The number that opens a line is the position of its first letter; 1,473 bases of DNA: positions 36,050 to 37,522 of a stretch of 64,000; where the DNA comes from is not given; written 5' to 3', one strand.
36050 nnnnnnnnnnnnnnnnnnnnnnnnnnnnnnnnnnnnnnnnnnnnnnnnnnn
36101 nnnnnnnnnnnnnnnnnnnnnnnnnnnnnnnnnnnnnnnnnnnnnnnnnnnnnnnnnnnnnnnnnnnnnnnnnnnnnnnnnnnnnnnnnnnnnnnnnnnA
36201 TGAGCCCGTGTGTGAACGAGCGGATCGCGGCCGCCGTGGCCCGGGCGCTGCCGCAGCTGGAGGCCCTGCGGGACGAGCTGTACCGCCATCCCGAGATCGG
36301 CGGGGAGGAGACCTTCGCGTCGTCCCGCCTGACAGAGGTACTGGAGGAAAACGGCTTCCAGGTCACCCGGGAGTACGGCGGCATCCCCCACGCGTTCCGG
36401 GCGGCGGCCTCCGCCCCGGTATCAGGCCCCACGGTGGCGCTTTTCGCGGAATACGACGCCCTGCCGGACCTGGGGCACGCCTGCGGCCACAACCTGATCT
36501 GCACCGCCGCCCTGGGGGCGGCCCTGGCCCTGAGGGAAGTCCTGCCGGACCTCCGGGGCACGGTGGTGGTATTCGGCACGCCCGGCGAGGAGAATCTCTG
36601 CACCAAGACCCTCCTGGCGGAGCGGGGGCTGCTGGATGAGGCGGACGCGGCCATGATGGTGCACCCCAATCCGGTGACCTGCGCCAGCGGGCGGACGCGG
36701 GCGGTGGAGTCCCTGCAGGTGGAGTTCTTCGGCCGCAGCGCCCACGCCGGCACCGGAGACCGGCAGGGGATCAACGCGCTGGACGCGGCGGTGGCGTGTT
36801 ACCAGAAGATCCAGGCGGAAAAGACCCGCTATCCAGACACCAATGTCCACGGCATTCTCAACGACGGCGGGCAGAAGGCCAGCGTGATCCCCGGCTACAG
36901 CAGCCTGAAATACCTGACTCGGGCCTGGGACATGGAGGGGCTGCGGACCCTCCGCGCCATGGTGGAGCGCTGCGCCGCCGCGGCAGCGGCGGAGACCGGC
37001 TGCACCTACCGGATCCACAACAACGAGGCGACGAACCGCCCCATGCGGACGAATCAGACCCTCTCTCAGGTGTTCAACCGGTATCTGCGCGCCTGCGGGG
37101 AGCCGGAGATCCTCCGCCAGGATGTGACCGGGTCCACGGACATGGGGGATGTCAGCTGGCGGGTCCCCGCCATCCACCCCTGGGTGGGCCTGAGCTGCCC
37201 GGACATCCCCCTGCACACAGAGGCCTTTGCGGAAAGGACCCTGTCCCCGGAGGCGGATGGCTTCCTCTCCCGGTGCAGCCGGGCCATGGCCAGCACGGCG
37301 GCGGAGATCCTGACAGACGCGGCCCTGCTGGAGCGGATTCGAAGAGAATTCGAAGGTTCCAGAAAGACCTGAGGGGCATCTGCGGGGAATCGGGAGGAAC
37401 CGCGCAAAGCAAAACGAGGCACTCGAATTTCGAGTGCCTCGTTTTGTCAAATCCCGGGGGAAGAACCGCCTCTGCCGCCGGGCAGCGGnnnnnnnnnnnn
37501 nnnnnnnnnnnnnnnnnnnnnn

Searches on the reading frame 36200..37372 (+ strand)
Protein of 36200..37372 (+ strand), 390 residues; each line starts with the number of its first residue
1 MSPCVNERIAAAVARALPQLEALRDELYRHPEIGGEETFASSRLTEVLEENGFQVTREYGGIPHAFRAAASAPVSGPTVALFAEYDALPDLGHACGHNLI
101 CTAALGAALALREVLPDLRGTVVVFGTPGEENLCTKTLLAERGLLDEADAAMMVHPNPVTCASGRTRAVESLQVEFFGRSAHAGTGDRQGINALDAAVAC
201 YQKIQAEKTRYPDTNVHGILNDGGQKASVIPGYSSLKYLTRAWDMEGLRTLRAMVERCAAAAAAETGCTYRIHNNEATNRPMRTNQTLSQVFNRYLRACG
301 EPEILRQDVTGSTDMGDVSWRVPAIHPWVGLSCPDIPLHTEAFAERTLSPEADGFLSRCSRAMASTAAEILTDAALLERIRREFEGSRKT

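Call 69: search_protein_families(library=pfam, max_evalue=0.00001, proteins=[window:36200-37372:+])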
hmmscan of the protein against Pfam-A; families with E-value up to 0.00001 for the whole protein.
window:36200-37372:+ (390 aa): 2 families
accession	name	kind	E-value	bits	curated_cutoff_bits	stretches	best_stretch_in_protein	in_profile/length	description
PF01546.33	Peptidase_M20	-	1.6e-10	41.7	24.6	1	84-349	5-194/206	Peptidase family M20/M25/M40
PF07687.19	M20_dimer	-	2.3e-07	31.2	21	1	171-265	8-105/107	Peptidase dimerisation domain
